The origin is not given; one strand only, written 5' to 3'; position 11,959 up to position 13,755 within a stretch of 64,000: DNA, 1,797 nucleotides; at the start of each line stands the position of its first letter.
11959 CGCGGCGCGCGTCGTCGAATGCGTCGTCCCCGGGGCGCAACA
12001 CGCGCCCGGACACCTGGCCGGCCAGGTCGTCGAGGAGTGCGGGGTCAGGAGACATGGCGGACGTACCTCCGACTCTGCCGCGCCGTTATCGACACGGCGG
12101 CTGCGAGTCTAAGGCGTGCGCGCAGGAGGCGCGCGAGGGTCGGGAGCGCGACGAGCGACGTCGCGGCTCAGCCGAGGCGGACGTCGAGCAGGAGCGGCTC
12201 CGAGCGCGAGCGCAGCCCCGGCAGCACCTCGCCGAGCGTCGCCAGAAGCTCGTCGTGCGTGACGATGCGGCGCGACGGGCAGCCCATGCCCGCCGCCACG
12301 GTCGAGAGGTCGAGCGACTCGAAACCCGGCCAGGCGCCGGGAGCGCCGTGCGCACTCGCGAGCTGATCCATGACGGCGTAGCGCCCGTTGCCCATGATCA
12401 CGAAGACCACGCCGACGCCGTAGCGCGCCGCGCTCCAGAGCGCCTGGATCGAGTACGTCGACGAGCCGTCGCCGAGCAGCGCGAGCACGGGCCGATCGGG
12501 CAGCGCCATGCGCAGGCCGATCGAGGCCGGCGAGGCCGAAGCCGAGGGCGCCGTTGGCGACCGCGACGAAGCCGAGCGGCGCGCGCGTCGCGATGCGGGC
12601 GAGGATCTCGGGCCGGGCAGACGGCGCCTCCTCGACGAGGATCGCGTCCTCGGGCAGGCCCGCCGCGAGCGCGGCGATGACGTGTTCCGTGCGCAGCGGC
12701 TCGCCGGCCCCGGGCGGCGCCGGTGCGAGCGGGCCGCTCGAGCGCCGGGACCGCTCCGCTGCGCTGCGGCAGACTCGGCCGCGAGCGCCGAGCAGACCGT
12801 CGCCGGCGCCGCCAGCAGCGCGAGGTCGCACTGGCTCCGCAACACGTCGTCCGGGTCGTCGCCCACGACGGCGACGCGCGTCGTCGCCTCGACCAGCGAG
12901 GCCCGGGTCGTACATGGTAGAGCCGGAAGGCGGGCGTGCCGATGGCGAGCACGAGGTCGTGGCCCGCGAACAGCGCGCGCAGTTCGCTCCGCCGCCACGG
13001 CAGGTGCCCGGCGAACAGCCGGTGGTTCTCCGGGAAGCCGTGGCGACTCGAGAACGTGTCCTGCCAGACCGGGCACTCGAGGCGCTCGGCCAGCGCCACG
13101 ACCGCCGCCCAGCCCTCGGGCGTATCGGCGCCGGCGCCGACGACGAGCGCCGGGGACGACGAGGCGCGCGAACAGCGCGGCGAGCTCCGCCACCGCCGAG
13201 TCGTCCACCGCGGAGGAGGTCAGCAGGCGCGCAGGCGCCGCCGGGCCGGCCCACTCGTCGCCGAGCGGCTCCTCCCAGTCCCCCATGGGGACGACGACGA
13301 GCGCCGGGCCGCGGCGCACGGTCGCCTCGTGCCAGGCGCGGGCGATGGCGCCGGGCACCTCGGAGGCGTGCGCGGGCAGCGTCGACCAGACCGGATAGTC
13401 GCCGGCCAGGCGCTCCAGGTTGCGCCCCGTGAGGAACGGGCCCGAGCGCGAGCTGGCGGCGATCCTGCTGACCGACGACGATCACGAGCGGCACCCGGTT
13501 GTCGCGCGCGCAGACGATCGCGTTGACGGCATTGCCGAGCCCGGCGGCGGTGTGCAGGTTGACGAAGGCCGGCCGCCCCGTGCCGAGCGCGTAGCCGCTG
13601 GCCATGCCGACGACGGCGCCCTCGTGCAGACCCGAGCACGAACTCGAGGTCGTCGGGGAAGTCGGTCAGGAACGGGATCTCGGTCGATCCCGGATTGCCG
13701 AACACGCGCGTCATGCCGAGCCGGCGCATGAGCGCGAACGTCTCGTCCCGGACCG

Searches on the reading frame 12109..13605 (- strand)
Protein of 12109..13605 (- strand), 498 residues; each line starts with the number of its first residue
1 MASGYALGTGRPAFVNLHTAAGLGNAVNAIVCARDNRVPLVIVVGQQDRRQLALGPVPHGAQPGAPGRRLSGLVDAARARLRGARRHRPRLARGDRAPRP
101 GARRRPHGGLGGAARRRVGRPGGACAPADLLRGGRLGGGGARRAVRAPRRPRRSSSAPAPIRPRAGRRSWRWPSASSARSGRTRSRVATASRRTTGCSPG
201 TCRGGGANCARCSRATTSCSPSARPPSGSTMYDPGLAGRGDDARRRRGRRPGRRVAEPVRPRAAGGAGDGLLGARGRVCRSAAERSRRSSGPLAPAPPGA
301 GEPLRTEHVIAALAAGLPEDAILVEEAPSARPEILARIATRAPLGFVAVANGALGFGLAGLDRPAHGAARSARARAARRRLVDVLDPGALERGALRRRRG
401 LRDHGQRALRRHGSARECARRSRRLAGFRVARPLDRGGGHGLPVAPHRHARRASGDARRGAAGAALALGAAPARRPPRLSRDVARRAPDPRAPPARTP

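Call 12: search_protein_families(library=pfam, proteins=[window:12109-13605:-])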
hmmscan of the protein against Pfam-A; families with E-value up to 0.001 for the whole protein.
window:12109-13605:- (498 aa): 1 family
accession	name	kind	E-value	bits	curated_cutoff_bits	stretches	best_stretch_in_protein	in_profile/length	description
PF02776.23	TPP_enzyme_N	-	2.8e-10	40.4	26.8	1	1-53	54-106/119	Thiamine pyrophosphate enzyme, N-terminal TPP binding domain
